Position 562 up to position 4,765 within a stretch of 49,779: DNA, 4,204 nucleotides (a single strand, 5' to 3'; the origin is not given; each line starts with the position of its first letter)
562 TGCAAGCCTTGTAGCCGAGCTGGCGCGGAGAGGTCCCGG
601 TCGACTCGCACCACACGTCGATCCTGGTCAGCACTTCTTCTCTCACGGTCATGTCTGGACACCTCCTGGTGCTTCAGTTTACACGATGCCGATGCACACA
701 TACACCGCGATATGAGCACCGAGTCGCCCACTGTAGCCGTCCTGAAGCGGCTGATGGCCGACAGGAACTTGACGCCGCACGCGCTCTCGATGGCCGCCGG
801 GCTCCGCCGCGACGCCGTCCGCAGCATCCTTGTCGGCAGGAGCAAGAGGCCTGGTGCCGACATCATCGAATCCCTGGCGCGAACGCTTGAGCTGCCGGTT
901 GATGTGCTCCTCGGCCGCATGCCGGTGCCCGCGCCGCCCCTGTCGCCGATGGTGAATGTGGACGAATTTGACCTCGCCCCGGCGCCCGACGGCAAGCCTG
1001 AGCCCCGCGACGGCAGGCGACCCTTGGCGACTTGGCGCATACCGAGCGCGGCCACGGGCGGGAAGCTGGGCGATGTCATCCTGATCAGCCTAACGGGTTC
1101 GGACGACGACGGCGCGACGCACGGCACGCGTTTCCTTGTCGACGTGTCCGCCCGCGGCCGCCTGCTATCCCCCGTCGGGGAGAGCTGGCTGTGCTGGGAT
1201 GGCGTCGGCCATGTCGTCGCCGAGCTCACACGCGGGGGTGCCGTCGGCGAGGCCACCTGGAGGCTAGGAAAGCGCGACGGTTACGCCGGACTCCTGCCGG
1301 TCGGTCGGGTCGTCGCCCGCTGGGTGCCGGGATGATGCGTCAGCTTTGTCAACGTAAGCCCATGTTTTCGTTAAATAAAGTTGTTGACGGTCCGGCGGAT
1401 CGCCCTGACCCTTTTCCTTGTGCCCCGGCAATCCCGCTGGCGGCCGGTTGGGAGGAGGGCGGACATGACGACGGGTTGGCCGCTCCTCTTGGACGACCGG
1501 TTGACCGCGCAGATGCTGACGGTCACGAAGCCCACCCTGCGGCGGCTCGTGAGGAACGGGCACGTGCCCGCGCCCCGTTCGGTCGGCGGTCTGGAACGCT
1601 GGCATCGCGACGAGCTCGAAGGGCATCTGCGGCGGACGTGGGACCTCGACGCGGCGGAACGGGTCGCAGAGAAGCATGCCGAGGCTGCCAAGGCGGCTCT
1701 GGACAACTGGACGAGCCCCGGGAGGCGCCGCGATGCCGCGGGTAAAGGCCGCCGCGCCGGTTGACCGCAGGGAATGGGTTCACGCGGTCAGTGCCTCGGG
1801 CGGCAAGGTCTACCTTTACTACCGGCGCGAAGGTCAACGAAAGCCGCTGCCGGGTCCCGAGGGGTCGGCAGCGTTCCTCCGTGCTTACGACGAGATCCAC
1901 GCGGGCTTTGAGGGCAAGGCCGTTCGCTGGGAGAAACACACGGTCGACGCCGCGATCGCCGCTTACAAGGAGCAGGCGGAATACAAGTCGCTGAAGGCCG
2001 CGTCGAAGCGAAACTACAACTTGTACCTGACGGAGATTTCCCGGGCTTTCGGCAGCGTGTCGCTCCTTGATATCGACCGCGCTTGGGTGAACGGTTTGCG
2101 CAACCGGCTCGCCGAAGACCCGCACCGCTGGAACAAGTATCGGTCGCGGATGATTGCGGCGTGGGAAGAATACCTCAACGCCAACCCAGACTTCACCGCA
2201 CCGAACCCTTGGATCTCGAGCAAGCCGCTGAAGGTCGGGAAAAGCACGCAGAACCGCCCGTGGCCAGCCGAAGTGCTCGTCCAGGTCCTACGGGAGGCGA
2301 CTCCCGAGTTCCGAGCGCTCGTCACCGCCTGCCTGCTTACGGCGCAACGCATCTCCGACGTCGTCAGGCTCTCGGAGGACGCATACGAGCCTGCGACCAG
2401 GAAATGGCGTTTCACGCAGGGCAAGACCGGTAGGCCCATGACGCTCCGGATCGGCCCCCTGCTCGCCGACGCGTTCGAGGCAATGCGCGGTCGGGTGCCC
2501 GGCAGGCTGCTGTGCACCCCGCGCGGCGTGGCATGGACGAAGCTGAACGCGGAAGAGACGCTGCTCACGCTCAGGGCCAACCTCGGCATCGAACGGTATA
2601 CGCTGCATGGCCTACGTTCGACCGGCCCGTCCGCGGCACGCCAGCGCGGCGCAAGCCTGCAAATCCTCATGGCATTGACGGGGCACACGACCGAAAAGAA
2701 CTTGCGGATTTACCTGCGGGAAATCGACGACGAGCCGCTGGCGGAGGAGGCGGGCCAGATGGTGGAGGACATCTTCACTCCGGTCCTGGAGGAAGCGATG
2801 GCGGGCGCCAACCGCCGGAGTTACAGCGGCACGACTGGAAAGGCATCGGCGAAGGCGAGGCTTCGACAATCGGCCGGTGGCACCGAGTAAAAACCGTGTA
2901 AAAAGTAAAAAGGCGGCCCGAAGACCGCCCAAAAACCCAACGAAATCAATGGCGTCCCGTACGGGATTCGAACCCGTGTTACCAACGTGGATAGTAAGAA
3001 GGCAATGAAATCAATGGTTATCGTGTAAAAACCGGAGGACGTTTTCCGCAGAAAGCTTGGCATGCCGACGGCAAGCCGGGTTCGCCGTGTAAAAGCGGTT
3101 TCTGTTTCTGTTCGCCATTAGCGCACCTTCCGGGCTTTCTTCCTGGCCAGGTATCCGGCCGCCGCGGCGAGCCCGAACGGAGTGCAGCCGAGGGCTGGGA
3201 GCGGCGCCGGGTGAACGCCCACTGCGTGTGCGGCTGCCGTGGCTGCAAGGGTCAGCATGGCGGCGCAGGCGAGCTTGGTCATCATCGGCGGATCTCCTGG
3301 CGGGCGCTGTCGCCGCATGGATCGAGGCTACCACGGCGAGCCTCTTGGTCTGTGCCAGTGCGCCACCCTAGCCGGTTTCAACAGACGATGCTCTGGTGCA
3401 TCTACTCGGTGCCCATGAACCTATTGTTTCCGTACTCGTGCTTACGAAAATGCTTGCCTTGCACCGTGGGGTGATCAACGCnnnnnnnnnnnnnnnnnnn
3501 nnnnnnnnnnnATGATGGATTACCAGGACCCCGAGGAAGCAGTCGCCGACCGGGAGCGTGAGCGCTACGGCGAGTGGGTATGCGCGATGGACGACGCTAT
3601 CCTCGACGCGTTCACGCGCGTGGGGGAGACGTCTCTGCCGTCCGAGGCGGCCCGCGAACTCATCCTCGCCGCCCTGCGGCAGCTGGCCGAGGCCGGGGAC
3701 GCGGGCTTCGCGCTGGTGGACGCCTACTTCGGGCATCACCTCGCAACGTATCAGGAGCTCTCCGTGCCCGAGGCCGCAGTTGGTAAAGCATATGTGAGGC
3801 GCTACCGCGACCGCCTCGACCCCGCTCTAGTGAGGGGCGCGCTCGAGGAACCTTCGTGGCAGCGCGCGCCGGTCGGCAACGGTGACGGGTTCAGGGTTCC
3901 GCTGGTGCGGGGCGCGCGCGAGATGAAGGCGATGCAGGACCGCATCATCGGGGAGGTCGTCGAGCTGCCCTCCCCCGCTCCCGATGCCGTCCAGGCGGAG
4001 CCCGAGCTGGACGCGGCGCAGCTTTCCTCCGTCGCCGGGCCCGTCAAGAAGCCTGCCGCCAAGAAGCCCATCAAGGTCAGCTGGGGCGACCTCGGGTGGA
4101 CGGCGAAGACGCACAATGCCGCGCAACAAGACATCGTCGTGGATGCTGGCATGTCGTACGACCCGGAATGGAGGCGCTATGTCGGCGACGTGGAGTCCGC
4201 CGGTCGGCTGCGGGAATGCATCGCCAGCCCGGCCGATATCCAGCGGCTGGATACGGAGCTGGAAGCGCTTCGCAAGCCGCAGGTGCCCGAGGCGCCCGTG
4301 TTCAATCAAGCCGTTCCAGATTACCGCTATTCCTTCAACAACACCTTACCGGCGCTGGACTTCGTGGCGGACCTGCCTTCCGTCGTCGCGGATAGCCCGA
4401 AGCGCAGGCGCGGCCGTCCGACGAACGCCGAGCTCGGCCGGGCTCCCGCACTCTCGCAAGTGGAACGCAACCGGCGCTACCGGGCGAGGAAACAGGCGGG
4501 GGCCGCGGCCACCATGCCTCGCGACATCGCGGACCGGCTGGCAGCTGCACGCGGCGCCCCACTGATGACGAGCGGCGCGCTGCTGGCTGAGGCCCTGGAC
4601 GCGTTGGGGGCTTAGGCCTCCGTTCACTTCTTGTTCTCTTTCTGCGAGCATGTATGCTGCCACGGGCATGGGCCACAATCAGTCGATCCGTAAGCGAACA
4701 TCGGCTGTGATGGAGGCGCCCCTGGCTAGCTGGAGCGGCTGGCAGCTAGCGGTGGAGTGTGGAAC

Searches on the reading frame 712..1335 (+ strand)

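Call 22: search_protein_families(library=pfam, proteins=[window:712-1335:+], max_evalue=0.05)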
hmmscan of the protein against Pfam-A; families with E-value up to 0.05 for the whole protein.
window:712-1335:+ (207 aa): 3 families
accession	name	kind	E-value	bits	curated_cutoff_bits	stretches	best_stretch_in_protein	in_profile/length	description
PF13560.12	HTH_31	-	1.9e-05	25.3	27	1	9-65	4-60/64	Helix-turn-helix domain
PF13443.12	HTH_26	-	3.4e-05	24.4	22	1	11-63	2-54/63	Cro/C1-type HTH DNA-binding domain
PF01381.28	HTH_3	-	0.001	19.5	23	1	11-66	1-55/55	Helix-turn-helix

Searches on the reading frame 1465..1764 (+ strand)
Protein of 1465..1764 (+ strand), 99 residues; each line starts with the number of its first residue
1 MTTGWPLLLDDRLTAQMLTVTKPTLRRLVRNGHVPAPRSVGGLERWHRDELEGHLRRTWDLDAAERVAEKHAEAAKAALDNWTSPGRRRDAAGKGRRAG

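Call 22: search_protein_families(library=pfam, proteins=[window:1465-1764:+], max_evalue=0.05)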
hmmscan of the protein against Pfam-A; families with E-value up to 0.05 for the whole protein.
window:1465-1764:+ (99 aa): 2 families
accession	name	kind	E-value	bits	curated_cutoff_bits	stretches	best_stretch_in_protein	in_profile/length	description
PF12728.13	HTH_17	-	9.1e-06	26.3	27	1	15-57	8-49/51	Helix-turn-helix domain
PF00376.29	MerR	-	0.048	13.9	28.2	0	15-42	6-34/38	MerR family regulatory protein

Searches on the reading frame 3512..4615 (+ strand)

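Call 23: search_protein_families(library=pfam, proteins=[window:3512-4615:+], max_evalue=0.05)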
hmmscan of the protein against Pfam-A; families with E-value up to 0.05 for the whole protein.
window:3512-4615:+ (367 aa): 0 families

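Call 31: search_protein_families(library=pfam, proteins=[window:3512-4615:+], max_evalue=1)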
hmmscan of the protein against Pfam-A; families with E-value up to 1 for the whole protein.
window:3512-4615:+ (367 aa): 1 family
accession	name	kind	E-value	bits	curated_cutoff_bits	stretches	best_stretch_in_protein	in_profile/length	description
PF09343.15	DUF2460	-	0.16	11.8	30.4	1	87-151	64-129/205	Conserved hypothetical protein 2217 (DUF2460)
